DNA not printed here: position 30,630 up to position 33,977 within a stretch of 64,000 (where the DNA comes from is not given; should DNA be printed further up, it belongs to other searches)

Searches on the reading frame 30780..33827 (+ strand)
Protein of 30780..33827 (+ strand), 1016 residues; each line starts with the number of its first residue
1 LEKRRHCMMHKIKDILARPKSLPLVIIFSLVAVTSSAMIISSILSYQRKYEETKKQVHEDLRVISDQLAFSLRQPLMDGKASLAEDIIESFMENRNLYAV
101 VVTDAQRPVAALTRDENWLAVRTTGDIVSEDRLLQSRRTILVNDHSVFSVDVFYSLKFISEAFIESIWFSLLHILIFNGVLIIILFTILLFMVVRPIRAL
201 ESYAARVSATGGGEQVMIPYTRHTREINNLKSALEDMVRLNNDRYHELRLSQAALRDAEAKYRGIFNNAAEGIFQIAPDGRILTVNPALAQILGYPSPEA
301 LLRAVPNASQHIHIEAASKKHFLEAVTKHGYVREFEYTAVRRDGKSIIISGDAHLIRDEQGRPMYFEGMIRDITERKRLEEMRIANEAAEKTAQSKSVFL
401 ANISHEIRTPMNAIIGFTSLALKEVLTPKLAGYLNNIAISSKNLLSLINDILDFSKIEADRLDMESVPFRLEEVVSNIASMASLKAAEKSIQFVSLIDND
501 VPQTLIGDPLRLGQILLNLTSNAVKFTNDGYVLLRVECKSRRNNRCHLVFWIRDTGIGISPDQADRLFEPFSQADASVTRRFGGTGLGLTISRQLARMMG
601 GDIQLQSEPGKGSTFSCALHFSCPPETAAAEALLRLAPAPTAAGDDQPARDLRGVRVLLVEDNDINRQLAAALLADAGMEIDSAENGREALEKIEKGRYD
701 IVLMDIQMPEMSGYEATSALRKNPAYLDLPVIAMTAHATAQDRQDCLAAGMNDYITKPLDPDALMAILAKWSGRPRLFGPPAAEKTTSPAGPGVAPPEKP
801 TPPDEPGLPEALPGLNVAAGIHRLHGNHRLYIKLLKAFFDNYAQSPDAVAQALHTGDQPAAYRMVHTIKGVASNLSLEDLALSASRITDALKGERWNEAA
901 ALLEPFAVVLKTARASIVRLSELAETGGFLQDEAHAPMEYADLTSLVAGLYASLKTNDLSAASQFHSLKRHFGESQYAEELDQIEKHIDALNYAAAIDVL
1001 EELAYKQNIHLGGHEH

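Call 36: search_protein_families(library=pfam, proteins=[window:30780-33827:+], max_evalue=0.001)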
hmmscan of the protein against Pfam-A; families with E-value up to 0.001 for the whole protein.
window:30780-33827:+ (1016 aa): 9 families
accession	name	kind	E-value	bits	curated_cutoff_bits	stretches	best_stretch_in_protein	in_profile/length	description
PF00072.30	Response_reg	-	4.3e-33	114.2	30.2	1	657-768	1-110/111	Response regulator receiver domain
PF02518.31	HATPase_c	-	4.2e-28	98.4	26.4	1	507-620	1-108/111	Histidine kinase-, DNA gyrase B-, and HSP90-like ATPase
PF00512.31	HisKA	-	1.6e-19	70.2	26.9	1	396-459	2-65/66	His Kinase A (phospho-acceptor) domain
PF00989.32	PAS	-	2.3e-12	47.4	22.6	1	261-373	2-113/113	PAS fold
PF13426.13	PAS_9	-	9.2e-11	42.4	27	1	271-375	2-103/103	PAS domain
PF13188.13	PAS_8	-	1.2e-08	34.9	21.8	1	260-312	1-50/65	PAS domain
PF01627.28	Hpt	-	1.1e-07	32.4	24.6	1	834-909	2-73/84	Hpt domain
PF08447.18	PAS_3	-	7.2e-07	29.8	25.6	1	283-369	2-88/89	PAS fold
PF08448.16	PAS_4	-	5.3e-06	27.1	23.1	1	266-378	1-110/110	PAS fold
